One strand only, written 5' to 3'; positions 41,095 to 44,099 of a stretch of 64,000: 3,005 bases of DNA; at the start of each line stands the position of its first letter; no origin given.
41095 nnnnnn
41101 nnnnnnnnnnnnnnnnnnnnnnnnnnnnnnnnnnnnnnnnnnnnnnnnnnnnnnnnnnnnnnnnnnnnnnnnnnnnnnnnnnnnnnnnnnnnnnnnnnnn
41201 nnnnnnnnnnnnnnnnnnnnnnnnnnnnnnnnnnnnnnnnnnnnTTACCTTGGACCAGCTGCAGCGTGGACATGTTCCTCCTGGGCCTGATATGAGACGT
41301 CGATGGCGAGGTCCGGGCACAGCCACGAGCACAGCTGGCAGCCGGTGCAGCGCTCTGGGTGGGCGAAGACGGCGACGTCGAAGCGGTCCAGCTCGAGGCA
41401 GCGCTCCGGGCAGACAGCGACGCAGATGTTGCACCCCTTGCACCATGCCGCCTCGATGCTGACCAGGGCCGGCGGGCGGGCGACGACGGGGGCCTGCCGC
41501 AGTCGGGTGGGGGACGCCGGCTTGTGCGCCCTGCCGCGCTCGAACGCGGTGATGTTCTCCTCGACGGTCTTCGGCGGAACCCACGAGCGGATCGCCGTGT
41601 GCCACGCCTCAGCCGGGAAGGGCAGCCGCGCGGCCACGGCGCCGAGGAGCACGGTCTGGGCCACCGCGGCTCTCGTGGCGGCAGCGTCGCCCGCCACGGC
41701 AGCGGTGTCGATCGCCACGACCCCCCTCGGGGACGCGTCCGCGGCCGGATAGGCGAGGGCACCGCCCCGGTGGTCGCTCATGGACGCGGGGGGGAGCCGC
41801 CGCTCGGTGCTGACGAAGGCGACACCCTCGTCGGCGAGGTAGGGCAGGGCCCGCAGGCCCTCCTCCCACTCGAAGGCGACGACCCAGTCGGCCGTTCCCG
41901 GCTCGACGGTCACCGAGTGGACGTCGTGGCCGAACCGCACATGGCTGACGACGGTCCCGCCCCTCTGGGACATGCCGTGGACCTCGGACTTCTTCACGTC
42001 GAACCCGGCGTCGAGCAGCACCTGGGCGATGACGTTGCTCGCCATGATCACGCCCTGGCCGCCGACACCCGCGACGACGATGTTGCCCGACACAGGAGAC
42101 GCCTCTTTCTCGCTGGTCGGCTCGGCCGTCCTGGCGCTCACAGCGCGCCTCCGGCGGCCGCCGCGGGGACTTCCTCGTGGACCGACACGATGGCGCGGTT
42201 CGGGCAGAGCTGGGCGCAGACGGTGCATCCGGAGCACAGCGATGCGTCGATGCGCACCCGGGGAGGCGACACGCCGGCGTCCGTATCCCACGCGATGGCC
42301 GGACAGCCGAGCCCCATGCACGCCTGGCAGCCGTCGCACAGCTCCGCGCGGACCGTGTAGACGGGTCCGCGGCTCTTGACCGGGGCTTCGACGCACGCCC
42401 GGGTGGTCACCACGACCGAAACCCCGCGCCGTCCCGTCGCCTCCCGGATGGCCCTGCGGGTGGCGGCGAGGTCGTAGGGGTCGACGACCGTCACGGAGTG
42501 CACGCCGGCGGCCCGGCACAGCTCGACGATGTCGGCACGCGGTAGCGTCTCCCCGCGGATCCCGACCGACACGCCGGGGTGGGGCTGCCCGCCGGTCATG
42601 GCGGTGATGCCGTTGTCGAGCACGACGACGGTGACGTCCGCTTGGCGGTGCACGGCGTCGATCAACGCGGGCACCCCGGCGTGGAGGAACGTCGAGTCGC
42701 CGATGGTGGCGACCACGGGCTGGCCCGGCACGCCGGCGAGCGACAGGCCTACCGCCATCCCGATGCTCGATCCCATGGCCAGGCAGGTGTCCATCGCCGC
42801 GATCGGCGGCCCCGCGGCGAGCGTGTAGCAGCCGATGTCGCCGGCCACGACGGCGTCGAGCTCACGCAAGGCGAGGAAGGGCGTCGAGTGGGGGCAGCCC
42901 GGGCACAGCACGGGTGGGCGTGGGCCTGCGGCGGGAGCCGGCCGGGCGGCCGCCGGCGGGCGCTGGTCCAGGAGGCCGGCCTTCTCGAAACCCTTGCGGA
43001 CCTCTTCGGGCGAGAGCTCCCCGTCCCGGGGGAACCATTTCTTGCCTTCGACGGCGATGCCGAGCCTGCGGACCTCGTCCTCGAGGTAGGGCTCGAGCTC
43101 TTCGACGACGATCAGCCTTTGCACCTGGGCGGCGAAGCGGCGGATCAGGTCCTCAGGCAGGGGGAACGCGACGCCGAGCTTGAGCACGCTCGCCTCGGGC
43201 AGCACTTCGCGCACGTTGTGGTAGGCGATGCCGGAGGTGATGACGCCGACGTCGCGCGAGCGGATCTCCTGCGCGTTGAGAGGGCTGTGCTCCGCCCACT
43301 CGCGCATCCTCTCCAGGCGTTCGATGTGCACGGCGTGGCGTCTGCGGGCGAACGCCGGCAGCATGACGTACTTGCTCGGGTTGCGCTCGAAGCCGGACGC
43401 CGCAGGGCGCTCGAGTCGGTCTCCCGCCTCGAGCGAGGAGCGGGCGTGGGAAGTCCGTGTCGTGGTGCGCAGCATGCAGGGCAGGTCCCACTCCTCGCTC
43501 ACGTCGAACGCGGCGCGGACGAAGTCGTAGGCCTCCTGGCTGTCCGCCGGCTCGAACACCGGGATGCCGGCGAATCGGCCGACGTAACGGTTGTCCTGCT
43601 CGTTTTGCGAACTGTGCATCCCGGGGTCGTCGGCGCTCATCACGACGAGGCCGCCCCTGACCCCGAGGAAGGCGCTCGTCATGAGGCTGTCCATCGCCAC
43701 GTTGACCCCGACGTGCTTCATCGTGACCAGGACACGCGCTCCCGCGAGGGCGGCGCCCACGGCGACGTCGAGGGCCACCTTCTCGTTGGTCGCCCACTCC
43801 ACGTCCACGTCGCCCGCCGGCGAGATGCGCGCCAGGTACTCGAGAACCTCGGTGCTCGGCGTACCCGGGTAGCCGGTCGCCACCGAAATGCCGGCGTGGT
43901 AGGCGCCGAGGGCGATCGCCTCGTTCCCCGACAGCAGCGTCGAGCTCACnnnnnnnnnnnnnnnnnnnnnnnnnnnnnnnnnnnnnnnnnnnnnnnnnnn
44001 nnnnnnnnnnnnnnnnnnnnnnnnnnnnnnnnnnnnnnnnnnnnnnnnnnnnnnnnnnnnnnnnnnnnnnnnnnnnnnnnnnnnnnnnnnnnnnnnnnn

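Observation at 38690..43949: Two ferredoxin-dependent 2-oxoacid oxidoreductases fused into one gene string through an in-frame IorB::2x[4Fe-4S] ferredoxin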

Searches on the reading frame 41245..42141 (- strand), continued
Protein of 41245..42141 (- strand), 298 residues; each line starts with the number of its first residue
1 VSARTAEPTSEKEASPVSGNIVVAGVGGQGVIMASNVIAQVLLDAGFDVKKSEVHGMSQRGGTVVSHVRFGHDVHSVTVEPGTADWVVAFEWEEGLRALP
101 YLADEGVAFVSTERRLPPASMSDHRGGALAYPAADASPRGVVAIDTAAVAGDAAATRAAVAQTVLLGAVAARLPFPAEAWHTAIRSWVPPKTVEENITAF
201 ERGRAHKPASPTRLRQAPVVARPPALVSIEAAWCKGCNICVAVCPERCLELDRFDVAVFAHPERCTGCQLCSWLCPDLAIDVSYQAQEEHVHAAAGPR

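Call 35: predict_structure(alignment_id=A1)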
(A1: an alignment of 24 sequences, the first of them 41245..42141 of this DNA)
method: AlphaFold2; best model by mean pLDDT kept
length: 298 residues; sequences in the alignment: 24
mean_pLDDT: 82.1   pTM: 0.71
mean pLDDT of the five models: 82.1, 80.5, 79.3, 78.6, 78.6
residues with pLDDT >= 90: 148; 70-90: 81; 50-70: 34; < 50: 35
segments of 3 or more residues with pLDDT < 50: 116-133, 214-218, 290-298
pLDDT, mean of each block of 10 residues (from residue 1): 54 71 91 97 96 76 89 86 94 86 93 60 40 65 93 90 97 96 98 98 89 53 87 90 86 97 85 81 75 44
secondary structure, 60 per line:
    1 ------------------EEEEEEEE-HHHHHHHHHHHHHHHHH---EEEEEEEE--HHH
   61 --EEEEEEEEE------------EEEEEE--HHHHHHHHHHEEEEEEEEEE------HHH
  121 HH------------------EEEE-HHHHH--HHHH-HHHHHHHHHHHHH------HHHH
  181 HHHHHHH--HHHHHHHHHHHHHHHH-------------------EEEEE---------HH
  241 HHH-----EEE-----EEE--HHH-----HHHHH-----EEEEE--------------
elements in order: E19-26 H28-44 E48-55 E63-71 E84-89 H92-101 E102-111 H118-122 E141-144 H146-150 H153-156 H158-170 H177-187 H190-205 E225-229 H239-243 E249-251 E257-259 H270-274 E280-284

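Call 38: fold_search(model_id=the predicted structure, library=pdb)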
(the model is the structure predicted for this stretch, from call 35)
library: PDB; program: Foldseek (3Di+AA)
matches with E <= 10: 141; with E <= 0.001: 30
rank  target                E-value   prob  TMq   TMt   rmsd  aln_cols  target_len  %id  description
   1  5c4i_E                2.3e-12  1.00  0.40  0.39  14.0       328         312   20  Structure of an Oxalate Oxidoreductase (released 2015-07-01)
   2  5exe_E                1.1e-11  1.00  0.42  0.43  12.5       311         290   19  Crystal structure of oxalate oxidoreductase from Moorella thermoacetica bound with carboxy-TPP adduct (released 2015-12-30)
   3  5exd_B                1.4e-11  1.00  0.39  0.41  12.8       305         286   19  Crystal structure of oxalate oxidoreductase from Moorella thermoacetica bound with carboxy-di-oxido-methyl-TPP (COOM-T (released 2015-12-30)
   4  5exe_B                2.9e-11  1.00  0.42  0.40  14.4       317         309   20  Crystal structure of oxalate oxidoreductase from Moorella thermoacetica bound with carboxy-TPP adduct (released 2015-12-30)
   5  5c4i_B                5.6e-11  1.00  0.39  0.38  14.1       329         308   21  Structure of an Oxalate Oxidoreductase (released 2015-07-01)
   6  5exd_E                8.0e-11  1.00  0.38  0.39  14.6       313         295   21  Crystal structure of oxalate oxidoreductase from Moorella thermoacetica bound with carboxy-di-oxido-methyl-TPP (COOM-T (released 2015-12-30)
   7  5exd_H                1.6e-10  1.00  0.37  0.37  13.7       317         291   18  Crystal structure of oxalate oxidoreductase from Moorella thermoacetica bound with carboxy-di-oxido-methyl-TPP (COOM-T (released 2015-12-30)
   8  5exd_K                2.6e-10  1.00  0.38  0.40  13.8       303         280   19  Crystal structure of oxalate oxidoreductase from Moorella thermoacetica bound with carboxy-di-oxido-methyl-TPP (COOM-T (released 2015-12-30)
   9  3g2e_C                1.8e-09  1.00  0.47  0.73   5.8       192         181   17  Structure of putative OORC subunit of 2-oxoglutarate:acceptor oxidoreductase from Campylobacter jejuni (released 2009-03-24)
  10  3on3_A                2.2e-09  1.00  0.45  0.77   3.9       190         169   26  The crystal structure of keto/oxoacid ferredoxin oxidoreductase, gamma subunit from Geobacter sulfurreducens PCA (released 2010-09-22)
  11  8ys5_B                2.7e-09  1.00  0.50  0.78   5.6       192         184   17  Cryo-EM structure of the Helicobacter pylori OorDABC complex in the apo-form (released 2025-07-02)
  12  3on3_B                3.5e-09  1.00  0.47  0.76   4.1       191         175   26  The crystal structure of keto/oxoacid ferredoxin oxidoreductase, gamma subunit from Geobacter sulfurreducens PCA (released 2010-09-22)
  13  2raa                  1.1e-08  1.00  0.45  0.72   6.9       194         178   21  Crystal structure of pyruvate oxidoreductase subunit PORC (EC 1.2.7.1) (TM0015) from Thermotoga maritima at 2.12 A resol (released 2007-10-02)
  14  6n2n_A                2.7e-08  1.00  0.47  0.26  11.5       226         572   19  Crystal structure of 2-oxoglutarate:ferredoxin oxidoreductase from Magnetococcus marinus (released 2019-03-20)
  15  5b46_A                7.5e-08  1.00  0.48  0.24  12.7       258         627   12  2-Oxoacid:Ferredoxin Oxidoreductase 2 from Sulfolobus tokodai - ligand free form (released 2016-09-28)
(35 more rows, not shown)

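Call 50: search_protein_representatives(protein=window:41245-42141:-)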
Query: 298 residues. Proteins with E-value up to 0.001 (for the whole library): 6186; up to 1e-10: 2292; up to 1e-30: 51. The best 150 are listed.
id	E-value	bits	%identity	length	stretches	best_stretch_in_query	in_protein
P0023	1.7e-91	323.4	58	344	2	11-206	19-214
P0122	4.1e-58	213.7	46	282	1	16-282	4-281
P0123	1.4e-56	208.7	49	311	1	18-283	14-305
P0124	3.7e-42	161.4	43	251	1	57-284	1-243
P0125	4.4e-40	154.6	46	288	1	20-225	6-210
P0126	8.7e-40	153.6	46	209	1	3-204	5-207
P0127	2.1e-39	152.3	44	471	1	23-260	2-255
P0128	5.7e-39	150.9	46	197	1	18-205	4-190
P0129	2.7e-38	148.7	58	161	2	18-109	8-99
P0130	3.2e-38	148.4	46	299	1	17-223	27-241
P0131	9.1e-38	147.0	48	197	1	19-205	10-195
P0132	6.6e-37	144.1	45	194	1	19-205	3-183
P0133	1.6e-36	142.9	44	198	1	19-204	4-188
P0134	5.7e-36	141.1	45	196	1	20-205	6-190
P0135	1.1e-35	140.1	49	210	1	17-205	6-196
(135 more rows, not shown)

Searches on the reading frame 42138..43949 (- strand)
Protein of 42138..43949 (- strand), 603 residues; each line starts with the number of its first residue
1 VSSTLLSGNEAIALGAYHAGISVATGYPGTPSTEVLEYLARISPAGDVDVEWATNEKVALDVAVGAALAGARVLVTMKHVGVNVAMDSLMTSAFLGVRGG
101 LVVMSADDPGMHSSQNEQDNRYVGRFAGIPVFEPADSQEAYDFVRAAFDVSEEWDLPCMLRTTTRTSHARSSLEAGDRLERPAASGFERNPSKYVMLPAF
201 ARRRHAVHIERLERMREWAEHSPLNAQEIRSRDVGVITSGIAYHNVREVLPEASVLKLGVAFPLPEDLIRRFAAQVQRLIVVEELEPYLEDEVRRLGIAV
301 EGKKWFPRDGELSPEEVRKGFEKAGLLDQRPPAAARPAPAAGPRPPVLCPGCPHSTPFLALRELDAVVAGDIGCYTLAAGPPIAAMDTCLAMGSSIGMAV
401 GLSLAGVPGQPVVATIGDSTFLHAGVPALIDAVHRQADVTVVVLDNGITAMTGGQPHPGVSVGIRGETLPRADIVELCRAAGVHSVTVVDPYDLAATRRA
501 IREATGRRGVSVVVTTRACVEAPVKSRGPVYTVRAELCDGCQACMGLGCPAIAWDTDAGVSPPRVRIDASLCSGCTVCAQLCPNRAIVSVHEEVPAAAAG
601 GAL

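Call 6: search_protein_families(library=pfam, proteins=[window:42138-43949:-], max_evalue=0.001)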
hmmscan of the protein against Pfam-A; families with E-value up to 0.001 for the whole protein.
window:42138-43949:- (603 aa): 6 families
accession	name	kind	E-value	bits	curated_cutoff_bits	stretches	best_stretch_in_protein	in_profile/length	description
PF02775.26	TPP_enzyme_C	-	2.6e-25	89.4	21.9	1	371-513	1-149/151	Thiamine pyrophosphate enzyme, C-terminal TPP binding domain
PF01855.24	POR_N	-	5e-18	66.1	27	1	15-177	2-169/231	Pyruvate flavodoxin/ferredoxin oxidoreductase, thiamine diP-bdg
PF02779.29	Transket_pyr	-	6.9e-07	29.5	27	0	395-518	60-170/174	Transketolase, pyrimidine binding domain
PF00037.32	Fer4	-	2e-06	27.8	21.1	1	566-587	2-23/24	4Fe-4S binding domain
PF12838.12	Fer4_7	-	0.0001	23.1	27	1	538-585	2-51/52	4Fe-4S dicluster domain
PF13187.11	Fer4_9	-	0.00034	21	27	1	538-587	2-52/52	4Fe-4S dicluster domain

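Call 7: search_protein_families(library=ncbifam, proteins=[window:42138-43949:-], max_evalue=0.001)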
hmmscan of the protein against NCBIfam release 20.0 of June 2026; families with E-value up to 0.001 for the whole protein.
window:42138-43949:- (603 aa): 38 families (the best 25 are shown)
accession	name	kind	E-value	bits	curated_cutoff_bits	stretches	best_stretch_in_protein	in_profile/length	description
TIGR03336.1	IOR_alpha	equivalog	2.8e-209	696.3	650.9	1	4-587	3-595/595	indolepyruvate ferredoxin oxidoreductase subunit alpha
NF009589.0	PRK13030.1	subfamily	7.3e-36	123.3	816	1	78-489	125-569/1170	indolepyruvate ferredoxin oxidoreductase family protein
NF005507.0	PRK07119.1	subfamily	3.8e-21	75.3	399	1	2-160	3-167/352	3-methyl-2-oxobutanoate dehydrogenase subunit VorB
NF006412.0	PRK08659.1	equivalog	1.8e-19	70.2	411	1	3-176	5-184/378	2-oxoacid:acceptor oxidoreductase subunit alpha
NF009588.0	PRK13029.1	subfamily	1.8e-19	69.2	952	2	335-490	444-586/1196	indolepyruvate ferredoxin oxidoreductase family protein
TIGR03710.1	OAFO_sf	subfamily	1.7e-17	63.2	482.75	1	4-76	194-266/561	2-oxoacid:acceptor oxidoreductase subunit alpha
NF006232.0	PRK08366.1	equivalog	1.5e-14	53.4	646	1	5-161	9-167/394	2-ketoisovalerate ferredoxin oxidoreductase subunit alpha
NF040682.1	PorA_Arch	equivalog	1.6e-12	47.1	550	1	4-159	4-163/387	pyruvate synthase subunit PorA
NF007201.0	PRK09622.1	equivalog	7.7e-11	41.5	590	1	7-155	14-164/405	2-oxoacid:ferredoxin oxidoreductase subunit alpha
NF041171.1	Oxoac_fdxbeta_Archa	equivalog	3e-10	39.9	423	1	362-520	28-190/296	2-oxoacid:ferredoxin oxidoreductase subunit beta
TIGR02177.1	PorB_KorB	subfamily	4.2e-10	39.6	261.9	1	359-520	23-188/286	2-oxoacid:acceptor oxidoreductase, beta subunit, pyruvate/2-ketoisovalerate family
NF006203.0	PRK08327.1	equivalog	9.2e-10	37.6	456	1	391-513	433-564/571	thiamine pyrophosphate-requiring protein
NF007206.0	PRK09627.1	equivalog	7.2e-09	35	579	1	5-163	5-169/375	2-oxoglutarate synthase subunit alpha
NF008820.0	PRK11866.1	equivalog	8.1e-09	35.3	402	1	342-520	11-202/287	2-oxoacid ferredoxin oxidoreductase subunit beta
NF006233.0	PRK08367.1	equivalog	1.1e-08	34.4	625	1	4-153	5-156/394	pyruvate ferredoxin oxidoreductase subunit alpha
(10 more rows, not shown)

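Call 42: search_solved_structures(query=window:42138-43949:-, max_evalue=0.00001)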
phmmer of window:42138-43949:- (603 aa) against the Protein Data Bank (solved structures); distinct sequences matched with E-value up to 0.00001: 5.
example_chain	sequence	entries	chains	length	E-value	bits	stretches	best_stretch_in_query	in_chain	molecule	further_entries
1yd7_A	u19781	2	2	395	1e-13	54.2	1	5-172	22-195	2-keto acid:ferredoxin oxidoreductase subunit alpha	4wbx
5b46_B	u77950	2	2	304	1.1e-08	37.5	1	357-519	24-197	2-oxoacid--ferredoxin oxidoreductase beta subunit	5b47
5b48_B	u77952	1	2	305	3.7e-08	35.8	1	365-519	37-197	2-oxoacid--ferredoxin oxidoreductase beta subunit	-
5c4i_A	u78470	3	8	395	3e-07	32.8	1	6-114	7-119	Oxalate oxidoreductase subunit alpha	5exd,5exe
6n2n_A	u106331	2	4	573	5.6e-06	28.6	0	5-95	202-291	Pyruvate flavodoxin/ferredoxin oxidoreductase domain protein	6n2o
